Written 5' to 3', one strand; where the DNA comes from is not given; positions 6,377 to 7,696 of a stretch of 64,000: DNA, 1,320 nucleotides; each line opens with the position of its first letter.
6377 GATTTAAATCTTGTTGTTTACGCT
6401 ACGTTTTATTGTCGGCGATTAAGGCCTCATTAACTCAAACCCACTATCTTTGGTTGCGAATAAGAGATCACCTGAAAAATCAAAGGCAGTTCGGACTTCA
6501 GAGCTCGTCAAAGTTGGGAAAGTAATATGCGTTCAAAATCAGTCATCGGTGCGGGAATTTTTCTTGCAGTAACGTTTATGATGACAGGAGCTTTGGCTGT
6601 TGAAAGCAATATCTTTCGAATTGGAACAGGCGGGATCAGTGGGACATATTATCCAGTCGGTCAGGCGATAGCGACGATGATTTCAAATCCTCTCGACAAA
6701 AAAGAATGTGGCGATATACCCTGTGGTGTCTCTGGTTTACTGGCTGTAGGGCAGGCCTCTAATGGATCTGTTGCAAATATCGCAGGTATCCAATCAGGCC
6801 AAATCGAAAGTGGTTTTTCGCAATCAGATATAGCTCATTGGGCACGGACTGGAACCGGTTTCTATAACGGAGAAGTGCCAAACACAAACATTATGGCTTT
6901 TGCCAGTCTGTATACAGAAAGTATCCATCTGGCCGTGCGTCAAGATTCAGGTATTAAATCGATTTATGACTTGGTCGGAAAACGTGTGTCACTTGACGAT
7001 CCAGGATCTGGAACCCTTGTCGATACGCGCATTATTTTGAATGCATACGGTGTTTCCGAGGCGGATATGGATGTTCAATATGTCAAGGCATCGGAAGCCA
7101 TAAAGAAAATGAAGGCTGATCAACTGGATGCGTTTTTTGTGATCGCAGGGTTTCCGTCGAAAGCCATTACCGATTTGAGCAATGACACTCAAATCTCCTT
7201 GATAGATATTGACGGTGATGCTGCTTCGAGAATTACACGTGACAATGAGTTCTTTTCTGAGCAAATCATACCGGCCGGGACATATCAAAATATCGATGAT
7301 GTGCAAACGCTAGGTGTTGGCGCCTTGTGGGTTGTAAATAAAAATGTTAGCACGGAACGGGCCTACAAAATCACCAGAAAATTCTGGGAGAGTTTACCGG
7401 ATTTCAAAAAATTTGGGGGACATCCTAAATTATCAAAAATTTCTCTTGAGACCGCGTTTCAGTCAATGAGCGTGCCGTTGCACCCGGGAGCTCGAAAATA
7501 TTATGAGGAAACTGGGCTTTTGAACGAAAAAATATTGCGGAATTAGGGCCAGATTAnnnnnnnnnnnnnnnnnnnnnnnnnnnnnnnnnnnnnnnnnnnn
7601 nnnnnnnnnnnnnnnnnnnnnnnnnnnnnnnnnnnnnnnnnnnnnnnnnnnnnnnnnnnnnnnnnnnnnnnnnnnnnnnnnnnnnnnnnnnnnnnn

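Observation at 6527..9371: Transporter-less TAXI binding protein paired with a PleC/DivJ-type sensor kinase: candidate extracytoplasmic-ligand input into cell-cycle signalling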

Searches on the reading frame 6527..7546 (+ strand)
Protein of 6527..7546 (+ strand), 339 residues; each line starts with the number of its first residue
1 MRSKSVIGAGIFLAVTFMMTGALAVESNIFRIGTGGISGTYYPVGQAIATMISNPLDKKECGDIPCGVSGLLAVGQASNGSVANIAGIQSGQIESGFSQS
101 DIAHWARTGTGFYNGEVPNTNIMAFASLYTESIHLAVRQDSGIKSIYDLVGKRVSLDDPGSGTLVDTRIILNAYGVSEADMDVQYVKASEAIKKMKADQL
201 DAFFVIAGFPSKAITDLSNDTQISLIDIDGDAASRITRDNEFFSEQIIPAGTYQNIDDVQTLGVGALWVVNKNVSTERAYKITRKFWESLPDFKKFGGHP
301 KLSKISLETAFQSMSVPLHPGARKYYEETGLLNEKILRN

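Call 7: search_protein_families(library=pfam, proteins=[window:6527-7546:+], max_evalue=0.01)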
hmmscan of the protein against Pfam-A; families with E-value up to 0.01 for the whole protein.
window:6527-7546:+ (339 aa): 3 families
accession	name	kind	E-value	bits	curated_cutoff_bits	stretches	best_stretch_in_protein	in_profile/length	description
PF16868.10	NMT1_3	-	2.3e-79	267.5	27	1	32-330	1-289/289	NMT1-like family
PF09084.16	NMT1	-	5.4e-08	33.4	20.5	1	120-207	61-149/216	NMT1/THI5 like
PF12974.12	Phosphonate-bd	-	4.8e-05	23.3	27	1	134-208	88-165/242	ABC transporter, phosphonate, periplasmic substrate-binding protein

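Call 8: search_protein_families(library=ncbifam, proteins=[window:6527-7546:+], max_evalue=0.01)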
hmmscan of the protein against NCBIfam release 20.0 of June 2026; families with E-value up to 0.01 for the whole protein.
window:6527-7546:+ (339 aa): 5 families
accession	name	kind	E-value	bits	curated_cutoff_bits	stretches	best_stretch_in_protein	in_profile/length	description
TIGR02122.1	TRAP_TAXI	subfamily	5.4e-90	301.5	84.35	1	12-330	9-320/320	TAXI family TRAP transporter solute-binding subunit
TIGR01728.1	SsuA_fam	subfamily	1.8e-09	37.2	163.5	1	127-215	79-166/290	aliphatic sulfonate ABC transporter substrate-binding protein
NF008588.0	PRK11553.1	subfamily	0.0019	17.2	299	1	135-216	113-193/319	aliphatic sulfonate ABC transporter substrate-binding protein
TIGR01098.1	3A0109s03R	subfamily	0.0046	16.5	112.05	1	134-202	123-196/253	phosphate/phosphite/phosphonate ABC transporter substrate-binding protein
TIGR03431.1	PhnD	equivalog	0.0048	16.3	261.1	1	134-176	118-162/288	phosphonate ABC transporter substrate-binding protein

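Call 19: find_homologous_proteins(query=window:6527-7546:+)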
Query window:6527-7546:+ (339 aa): 5386 proteins with E <= 0.001 among 8000 candidates; the best 120 are listed.
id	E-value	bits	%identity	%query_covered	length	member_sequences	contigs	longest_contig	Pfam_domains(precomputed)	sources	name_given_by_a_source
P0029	5.1e-189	646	86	100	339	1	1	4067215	PF09084.17,PF16868.11,PF12974.13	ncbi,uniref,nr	ncbi:TAXI family TRAP transporter solute-binding subunit [Sneathiella marina]|uniref:TAXI family TRA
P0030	3.0e-188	643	85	100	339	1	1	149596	PF09084.17,PF16868.11,PF12974.13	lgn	-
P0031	4.2e-185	633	85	99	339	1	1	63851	PF09084.17,PF16868.11,PF12974.13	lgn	-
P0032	1.8e-179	614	81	100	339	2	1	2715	PF09084.17,PF16868.11,PF12974.13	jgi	jgi:uncharacterized protein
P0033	6.5e-179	612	85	95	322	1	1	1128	PF09084.17,PF16868.11,PF12974.13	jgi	jgi:uncharacterized protein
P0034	3.7e-172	590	77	100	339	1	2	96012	PF09084.17,PF16868.11,PF12974.13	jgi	jgi:uncharacterized protein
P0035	1.7e-133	463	61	99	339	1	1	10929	PF13379.12,PF09084.17,PF16868.11,PF12974.13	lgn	-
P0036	1.2e-132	460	61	100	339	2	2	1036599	PF13379.12,PF09084.17,PF16868.11,PF12974.13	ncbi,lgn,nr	ncbi:MAG: TAXI family TRAP transporter solute-binding subunit [Proteobacteria bacterium]|nr:TAXI fam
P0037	2.3e-132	459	60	100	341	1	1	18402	PF09084.17,PF16868.11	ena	-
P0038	5.8e-131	455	60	99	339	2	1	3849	PF16868.11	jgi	jgi:TRAP transporter TAXI family solute receptor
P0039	1.0e-130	454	60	97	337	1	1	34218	PF09084.17,PF16868.11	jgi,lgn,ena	-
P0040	1.8e-130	453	60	99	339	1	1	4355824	PF13379.12,PF09084.17,PF16868.11,PF12974.13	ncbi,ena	-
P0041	1.1e-127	444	62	97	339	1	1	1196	PF09084.17,PF16868.11,PF12974.13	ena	-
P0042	3.4e-126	439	61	98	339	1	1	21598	PF09084.17,PF16868.11,PF12974.13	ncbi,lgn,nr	ncbi:MAG: TAXI family TRAP transporter solute-binding subunit [Sneathiella sp.]|nr:TAXI family TRAP 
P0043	7.7e-126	438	60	98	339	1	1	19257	PF09084.17,PF16868.11,PF12974.13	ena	-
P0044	5.1e-124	432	58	98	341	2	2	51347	PF09084.17,PF16868.11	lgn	-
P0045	3.8e-121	422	60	98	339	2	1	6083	PF09084.17,PF16868.11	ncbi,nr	ncbi:MAG: TAXI family TRAP transporter solute-binding subunit [Alphaproteobacteria bacterium]|nr:MAG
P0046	1.8e-120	420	59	97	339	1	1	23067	PF09084.17,PF16868.11,PF12974.13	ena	-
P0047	2.2e-120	420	59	97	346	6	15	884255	PF09084.17,PF16868.11,PF12974.13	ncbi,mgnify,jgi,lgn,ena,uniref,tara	ncbi:TAXI family TRAP transporter solute-binding subunit [uncultured Sneathiella sp.]|mgnify:FL=1|jg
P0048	3.9e-120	419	59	93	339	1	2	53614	PF09084.17,PF16868.11,PF12974.13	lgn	-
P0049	8.3e-120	418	60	91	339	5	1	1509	PF09084.17,PF16868.11,PF12974.13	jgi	-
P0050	1.8e-119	417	58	97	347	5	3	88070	PF09084.17,PF16868.11,PF12974.13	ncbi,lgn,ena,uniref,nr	ncbi:MAG: immunogenic protein [Sneathiella sp.]|uniref:TAXI family TRAP transporter solute-binding s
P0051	1.7e-118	414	59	97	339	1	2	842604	PF09084.17,PF16868.11,PF12974.13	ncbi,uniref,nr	ncbi:TAXI family TRAP transporter solute-binding subunit [Sneathiella litorea]|uniref:TAXI family TR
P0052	1.6e-116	407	59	91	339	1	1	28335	PF09084.17,PF16868.11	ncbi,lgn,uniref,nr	ncbi:TAXI family TRAP transporter solute-binding subunit [Sneathiella sp.]|uniref:TAXI family TRAP t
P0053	5.6e-116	406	57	97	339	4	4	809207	PF09084.17,PF16868.11,PF12974.13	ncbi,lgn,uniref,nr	ncbi:TAXI family TRAP transporter solute-binding subunit [Sneathiella sp. HT1-7]|uniref:TAXI family 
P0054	2.2e-115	404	95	58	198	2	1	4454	PF09084.17,PF16868.11,PF12974.13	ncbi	ncbi:MAG: TAXI family TRAP transporter solute-binding subunit, partial [Sneathiella sp.]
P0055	7.7e-114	398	58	90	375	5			PF09084.17,PF16868.11,PF12974.13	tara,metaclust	tara:strand:+ start:732 stop:1859 length:1128 start_codon:yes stop_codon:yes gene_type:complete|meta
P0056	2.2e-113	397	58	90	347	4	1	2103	PF09084.17,PF16868.11,PF12974.13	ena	-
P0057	7.4e-112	392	58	90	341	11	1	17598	PF09084.17,PF16868.11,PF12974.13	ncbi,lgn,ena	-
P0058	1.3e-111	391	55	97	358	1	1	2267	PF09084.17,PF16868.11,PF12974.13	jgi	jgi:hypothetical protein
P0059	6.4e-111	389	56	97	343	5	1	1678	PF09084.17,PF16868.11,PF12974.13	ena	-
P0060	7.0e-111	389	57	90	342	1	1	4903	PF09084.17,PF16868.11,PF12974.13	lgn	-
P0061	4.9e-104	366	50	96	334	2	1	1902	PF09084.17,PF16868.11,PF12974.13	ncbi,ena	-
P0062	8.7e-104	365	49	95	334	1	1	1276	PF09084.17,PF16868.11,PF12974.13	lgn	-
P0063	6.2e-102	359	49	99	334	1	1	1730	PF09084.17,PF16868.11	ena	-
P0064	1.2e-100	355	48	92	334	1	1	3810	PF16868.11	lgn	-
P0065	1.5e-100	355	49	96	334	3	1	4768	PF09084.17,PF16868.11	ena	-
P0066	1.7e-100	355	48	97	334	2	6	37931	PF09084.17,PF16868.11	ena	-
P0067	2.4e-100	354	49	94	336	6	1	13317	PF09084.17,PF16868.11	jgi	-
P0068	2.7e-100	354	49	96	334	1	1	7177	PF09084.17,PF16868.11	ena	-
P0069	3.4e-100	354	50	97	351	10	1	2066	PF09084.17,PF16868.11,PF12974.13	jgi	jgi:uncharacterized protein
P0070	3.6e-100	354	48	96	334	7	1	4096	PF16868.11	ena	-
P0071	3.7e-100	354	48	96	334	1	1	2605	PF09084.17,PF16868.11,PF12974.13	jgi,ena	-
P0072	5.1e-100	353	50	95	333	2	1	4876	PF16868.11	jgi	-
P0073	6.9e-100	353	48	97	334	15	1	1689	PF09084.17,PF16868.11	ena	-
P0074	9.0e-100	352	50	96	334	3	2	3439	PF09084.17,PF16868.11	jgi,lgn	-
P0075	9.3e-100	352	48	99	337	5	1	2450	PF09084.17,PF16868.11,PF12974.13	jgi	-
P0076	1.1e-99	352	48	99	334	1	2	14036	PF09084.17,PF16868.11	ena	-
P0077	1.1e-99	352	49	96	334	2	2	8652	PF09084.17,PF16868.11,PF12974.13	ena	-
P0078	1.2e-99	352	49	97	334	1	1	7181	PF09084.17,PF16868.11,PF12974.13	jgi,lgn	jgi:hypothetical protein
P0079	1.4e-99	352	47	97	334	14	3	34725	PF09084.17,PF16868.11,PF12974.13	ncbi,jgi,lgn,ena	ncbi:TAXI family TRAP transporter solute-binding subunit [Pseudomonadota bacterium]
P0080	1.5e-99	352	50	89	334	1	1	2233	PF09084.17,PF16868.11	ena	-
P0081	1.6e-99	351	48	98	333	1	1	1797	PF16868.11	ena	-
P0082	1.7e-99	351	48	95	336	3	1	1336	PF09084.17,PF16868.11,PF12974.13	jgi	jgi:uncharacterized protein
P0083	2.2e-99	351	52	91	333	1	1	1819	PF09084.17,PF16868.11,PF12974.13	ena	-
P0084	2.8e-99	351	48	99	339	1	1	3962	PF09084.17,PF16868.11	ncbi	-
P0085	3.9e-99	350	48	96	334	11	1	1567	PF16868.11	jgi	jgi:TRAP transporter TAXI family solute receptor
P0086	5.8e-99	350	51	90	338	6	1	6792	PF09084.17,PF16868.11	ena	-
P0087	7.2e-99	349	48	96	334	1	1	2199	PF09084.17,PF16868.11,PF12974.13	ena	-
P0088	8.2e-99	349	48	96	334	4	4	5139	PF09084.17,PF16868.11,PF12974.13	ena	-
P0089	8.2e-99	349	50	91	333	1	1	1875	PF09084.17,PF16868.11,PF12974.13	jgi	jgi:TRAP transporter TAXI family solute receptor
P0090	1.4e-98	348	48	95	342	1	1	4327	PF09084.17,PF16868.11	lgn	-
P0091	2.4e-98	348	51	96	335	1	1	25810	PF09084.17,PF16868.11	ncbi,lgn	ncbi:MAG: TAXI family TRAP transporter solute-binding subunit [Alphaproteobacteria bacterium]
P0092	3.0e-98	347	48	97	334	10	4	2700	PF09084.17,PF16868.11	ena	-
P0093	3.3e-98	347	50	91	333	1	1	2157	PF09084.17,PF16868.11,PF12974.13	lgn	-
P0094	3.9e-98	347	61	76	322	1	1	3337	PF09084.17,PF16868.11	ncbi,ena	-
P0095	4.0e-98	347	50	91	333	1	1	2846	PF09084.17,PF16868.11,PF12974.13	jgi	jgi:hypothetical protein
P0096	4.2e-98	347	50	95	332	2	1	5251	PF09084.17,PF16868.11,PF12974.13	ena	-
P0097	4.7e-98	347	45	97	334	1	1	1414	PF09084.17,PF16868.11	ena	-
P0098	6.2e-98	346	49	90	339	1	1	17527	PF09084.17,PF16868.11,PF12974.13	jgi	jgi:TRAP transporter TAXI family solute receptor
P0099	7.7e-98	346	48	96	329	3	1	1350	PF16868.11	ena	-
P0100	8.4e-98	346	50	91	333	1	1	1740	PF09084.17,PF16868.11,PF12974.13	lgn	-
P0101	9.0e-98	346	50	92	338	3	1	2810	PF09084.17,PF16868.11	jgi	jgi:uncharacterized protein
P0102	9.1e-98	346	50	91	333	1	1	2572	PF09084.17,PF16868.11,PF12974.13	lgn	-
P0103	1.0e-97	346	47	96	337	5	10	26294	PF16868.11,PF12974.13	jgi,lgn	jgi:hypothetical protein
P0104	1.0e-97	346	48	96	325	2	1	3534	PF16868.11,PF12974.13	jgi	-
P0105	1.0e-97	346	48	97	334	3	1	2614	PF09084.17,PF16868.11,PF12974.13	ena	-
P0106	1.0e-97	345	49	92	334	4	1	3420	PF09084.17,PF16868.11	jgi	-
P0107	1.1e-97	345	50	92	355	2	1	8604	PF16868.11,PF12974.13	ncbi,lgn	ncbi:MAG: TAXI family TRAP transporter solute-binding subunit [Pseudomonadota bacterium]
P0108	1.5e-97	345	49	95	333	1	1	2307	PF09084.17,PF16868.11,PF12974.13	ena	-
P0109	1.6e-97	345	50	90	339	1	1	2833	PF09084.17,PF16868.11,PF12974.13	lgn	-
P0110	1.7e-97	345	47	98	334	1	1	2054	PF09084.17,PF16868.11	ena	-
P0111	1.7e-97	345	51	92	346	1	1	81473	PF09084.17,PF16868.11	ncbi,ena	-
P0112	1.7e-97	345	46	99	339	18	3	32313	PF09084.17,PF16868.11,PF12974.13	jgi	-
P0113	1.9e-97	345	48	91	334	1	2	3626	PF09084.17,PF16868.11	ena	-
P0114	2.2e-97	344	51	92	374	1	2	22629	PF09084.17,PF16868.11,PF12974.13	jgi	jgi:TRAP transporter TAXI family solute receptor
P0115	2.7e-97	344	48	98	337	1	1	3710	PF09084.17,PF16868.11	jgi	jgi:TRAP transporter TAXI family solute receptor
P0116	2.9e-97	344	47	95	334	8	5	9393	PF09084.17,PF16868.11,PF12974.13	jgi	jgi:TRAP transporter TAXI family solute receptor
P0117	2.9e-97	344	49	97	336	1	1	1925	PF09084.17,PF16868.11,PF12974.13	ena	-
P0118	3.0e-97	344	50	91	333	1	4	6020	PF09084.17,PF16868.11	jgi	jgi:hypothetical protein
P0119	3.0e-97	344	47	97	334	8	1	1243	PF09084.17,PF16868.11,PF12974.13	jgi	jgi:TRAP transporter TAXI family solute receptor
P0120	3.1e-97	344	50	91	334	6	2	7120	PF16868.11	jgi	jgi:TRAP transporter TAXI family solute receptor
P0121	3.1e-97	344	48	96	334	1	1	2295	PF09084.17,PF16868.11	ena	-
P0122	3.5e-97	344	50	91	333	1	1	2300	PF16868.11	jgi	jgi:TRAP transporter TAXI family solute receptor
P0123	4.1e-97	344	50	91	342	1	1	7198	PF09084.17,PF16868.11,PF12974.13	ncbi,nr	ncbi:MAG TPA: TAXI family TRAP transporter solute-binding subunit [Geminicoccaceae bacterium]|nr:TAX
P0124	4.3e-97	343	48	96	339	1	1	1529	PF09084.17,PF16868.11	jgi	-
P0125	6.4e-97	343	47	99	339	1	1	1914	PF09084.17,PF16868.11,PF12974.13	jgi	jgi:uncharacterized protein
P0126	8.8e-97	342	47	97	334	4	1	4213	PF09084.17,PF16868.11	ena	-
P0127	1.1e-96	342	48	98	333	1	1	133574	PF09084.17,PF16868.11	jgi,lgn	-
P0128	1.2e-96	342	47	99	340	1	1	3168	PF09084.17,PF16868.11,PF12974.13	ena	-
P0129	1.3e-96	342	48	98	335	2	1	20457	PF09084.17,PF16868.11,PF12974.13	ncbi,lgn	ncbi:MAG: TAXI family TRAP transporter solute-binding subunit [Thermodesulfobacteriota bacterium]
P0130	1.3e-96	342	48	92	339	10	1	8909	PF16868.11,PF12974.13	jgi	-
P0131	1.4e-96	342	51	92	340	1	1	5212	PF09084.17,PF16868.11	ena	-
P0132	1.4e-96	342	46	95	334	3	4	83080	PF09084.17,PF16868.11,PF12974.13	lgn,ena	-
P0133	1.5e-96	342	50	91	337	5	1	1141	PF09084.17,PF16868.11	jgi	jgi:uncharacterized protein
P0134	1.8e-96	341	48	96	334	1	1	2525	PF16868.11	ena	-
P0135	1.9e-96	341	47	94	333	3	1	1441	PF16868.11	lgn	-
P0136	2.4e-96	341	47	99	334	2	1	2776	PF09084.17,PF16868.11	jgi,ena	-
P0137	2.5e-96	341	46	95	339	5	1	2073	PF09084.17,PF16868.11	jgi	jgi:TRAP transporter TAXI family solute receptor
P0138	2.7e-96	341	49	96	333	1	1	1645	PF16868.11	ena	-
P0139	3.3e-96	341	46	95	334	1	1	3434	PF09084.17,PF16868.11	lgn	-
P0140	3.4e-96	340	48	95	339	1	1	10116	PF09084.17,PF16868.11,PF12974.13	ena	-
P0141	3.6e-96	340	49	91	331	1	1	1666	PF09084.17,PF16868.11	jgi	-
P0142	3.6e-96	340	50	91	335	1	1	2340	PF09084.17,PF16868.11,PF12974.13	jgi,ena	jgi:TRAP transporter TAXI family solute receptor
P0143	3.9e-96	340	49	91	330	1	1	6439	PF09084.17,PF16868.11,PF12974.13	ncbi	ncbi:MAG: TAXI family TRAP transporter solute-binding subunit [Kiloniellales bacterium]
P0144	4.2e-96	340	49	91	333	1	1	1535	PF09084.17,PF16868.11,PF12974.13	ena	-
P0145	4.3e-96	340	51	91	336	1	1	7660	PF09084.17,PF16868.11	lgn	-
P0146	5.0e-96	340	47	98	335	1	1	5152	PF09084.17,PF16868.11,PF12974.13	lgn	-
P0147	5.2e-96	340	51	91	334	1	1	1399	PF09084.17,PF16868.11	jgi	jgi:uncharacterized protein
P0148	5.2e-96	340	48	96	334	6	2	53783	PF09084.17,PF16868.11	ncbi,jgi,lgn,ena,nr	ncbi:MAG TPA: TAXI family TRAP transporter solute-binding subunit [Gammaproteobacteria bacterium]|nr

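Call 20: find_encoding_contigs(protein=P0051, flank=8000, max_places=1)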
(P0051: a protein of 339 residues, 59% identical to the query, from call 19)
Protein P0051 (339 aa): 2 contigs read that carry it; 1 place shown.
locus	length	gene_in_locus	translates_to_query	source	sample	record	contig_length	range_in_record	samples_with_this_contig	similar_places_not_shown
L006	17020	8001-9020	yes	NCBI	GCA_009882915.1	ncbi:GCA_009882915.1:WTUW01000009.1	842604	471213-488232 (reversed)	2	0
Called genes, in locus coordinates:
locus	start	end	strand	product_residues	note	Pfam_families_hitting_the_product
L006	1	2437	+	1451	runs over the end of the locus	PF04357:TamB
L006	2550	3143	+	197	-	PF05433:Rick_17kDa_Anti (weak), PF13488:Gly-zipper_Omp (faint), PF16998:17kDa_Anti_2 (weak)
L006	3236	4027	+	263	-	PF00378:ECH_1, PF16113:ECH_2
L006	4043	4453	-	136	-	PF13924:Lipocalin_5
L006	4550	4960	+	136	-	PF00903:Glyoxalase, PF13669:Glyoxalase_4 (weak)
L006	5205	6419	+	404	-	-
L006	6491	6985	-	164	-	PF13527:Acetyltransf_9, PF00583:Acetyltransf_1, PF13673:Acetyltransf_10 (weak), PF13508:Acetyltransf_7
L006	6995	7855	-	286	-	PF00135:COesterase, PF20434:BD-FAE, PF07859:Abhydrolase_3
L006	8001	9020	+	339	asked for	PF16868:NMT1_3, PF09084:NMT1, PF12974:Phosphonate-bd (weak)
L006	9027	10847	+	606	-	PF13188:PAS_8 (weak), PF13426:PAS_9, PF08447:PAS_3 (weak), PF00512:HisKA, PF02518:HATPase_c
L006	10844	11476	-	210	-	PF01810:LysE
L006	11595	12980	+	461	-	PF00392:GntR, PF00155:Aminotran_1_2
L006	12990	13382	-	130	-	PF04304:DUF454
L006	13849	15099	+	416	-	PF13458:Peripla_BP_6, PF13433:Peripla_BP_5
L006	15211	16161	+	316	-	PF02653:BPD_transp_2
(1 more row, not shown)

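Call 21: find_encoding_contigs(protein=P0127, flank=8000, max_places=1)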
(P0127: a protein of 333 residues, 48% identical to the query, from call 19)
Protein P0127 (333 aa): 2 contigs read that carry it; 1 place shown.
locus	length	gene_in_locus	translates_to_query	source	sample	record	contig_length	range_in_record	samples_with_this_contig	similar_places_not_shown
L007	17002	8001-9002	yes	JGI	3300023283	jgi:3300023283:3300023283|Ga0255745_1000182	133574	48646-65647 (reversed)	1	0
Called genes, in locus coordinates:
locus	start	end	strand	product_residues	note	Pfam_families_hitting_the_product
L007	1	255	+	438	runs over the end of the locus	PF01053:Cys_Met_Meta_PP, PF00155:Aminotran_1_2, PF01212:Beta_elim_lyase (faint), PF00266:Aminotran_5 (faint)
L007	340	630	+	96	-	PF03992:ABM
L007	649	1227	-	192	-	PF01261:AP_endonuc_2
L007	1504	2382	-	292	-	PF01073:3Beta_HSD, PF01370:Epimerase, PF02719:Polysacc_synt_2 (faint), PF13460:NAD_binding_10 (weak), PF16363:GDP_Man_Dehyd, PF07993:NAD_binding_4 (weak)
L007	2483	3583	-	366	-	PF13428:TPR_14 (faint), PF13424:TPR_12 (faint), PF00515:TPR_1 (faint), PF07719:TPR_2 (faint), PF13181:TPR_8 (faint), PF13432:TPR_16 (weak), PF13414:TPR_11 (faint), PF14559:TPR_19 (weak), +1 more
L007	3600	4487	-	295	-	PF02735:Ku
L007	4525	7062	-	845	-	PF13298:LigD_N, PF01068:DNA_ligase_A_M, PF04679:DNA_ligase_A_C, PF21686:LigD_Prim-Pol, PF01896:DNA_primase_S (weak)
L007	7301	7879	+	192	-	PF01844:HNH, PF14279:HNH_5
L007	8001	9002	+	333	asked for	PF16868:NMT1_3, PF09084:NMT1 (weak)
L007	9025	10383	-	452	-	PF01554:MatE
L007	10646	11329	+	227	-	PF00691:OmpA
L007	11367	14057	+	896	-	PF00501:AMP-binding, PF13193:AMP-binding_C (faint), PF23562:AMP-binding_C_3, PF00550:PP-binding (weak), PF01553:Acyltransferase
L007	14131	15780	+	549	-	PF01734:Patatin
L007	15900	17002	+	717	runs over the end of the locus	PF01642:MM_CoA_mutase, PF02310:B12-binding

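Call 22: find_encoding_contigs(protein=P0111, flank=8000, max_places=1)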
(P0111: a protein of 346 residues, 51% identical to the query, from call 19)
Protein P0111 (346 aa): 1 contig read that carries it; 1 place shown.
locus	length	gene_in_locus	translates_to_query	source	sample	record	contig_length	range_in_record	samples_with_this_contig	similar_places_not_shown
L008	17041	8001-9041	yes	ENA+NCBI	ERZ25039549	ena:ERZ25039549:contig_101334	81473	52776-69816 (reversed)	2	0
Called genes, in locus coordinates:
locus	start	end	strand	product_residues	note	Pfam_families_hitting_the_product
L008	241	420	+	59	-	-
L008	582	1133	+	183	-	-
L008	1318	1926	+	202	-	-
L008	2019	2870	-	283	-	PF01425:Amidase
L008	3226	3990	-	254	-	PF00106:adh_short, PF23441:SDR, PF08659:KR, PF13561:adh_short_C2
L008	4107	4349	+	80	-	-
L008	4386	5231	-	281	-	PF00144:Beta-lactamase (weak), PF13354:Beta-lactamase2, PF00768:Peptidase_S11 (weak)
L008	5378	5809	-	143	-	PF00042:Globin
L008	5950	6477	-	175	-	PF12706:Lactamase_B_2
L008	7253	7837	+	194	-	PF01844:HNH, PF14279:HNH_5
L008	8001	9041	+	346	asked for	PF16868:NMT1_3, PF09084:NMT1 (weak)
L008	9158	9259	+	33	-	-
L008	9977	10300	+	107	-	PF01527:HTH_Tnp_1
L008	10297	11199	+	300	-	PF13276:HTH_21, PF00665:rve, PF13683:rve_3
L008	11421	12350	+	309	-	-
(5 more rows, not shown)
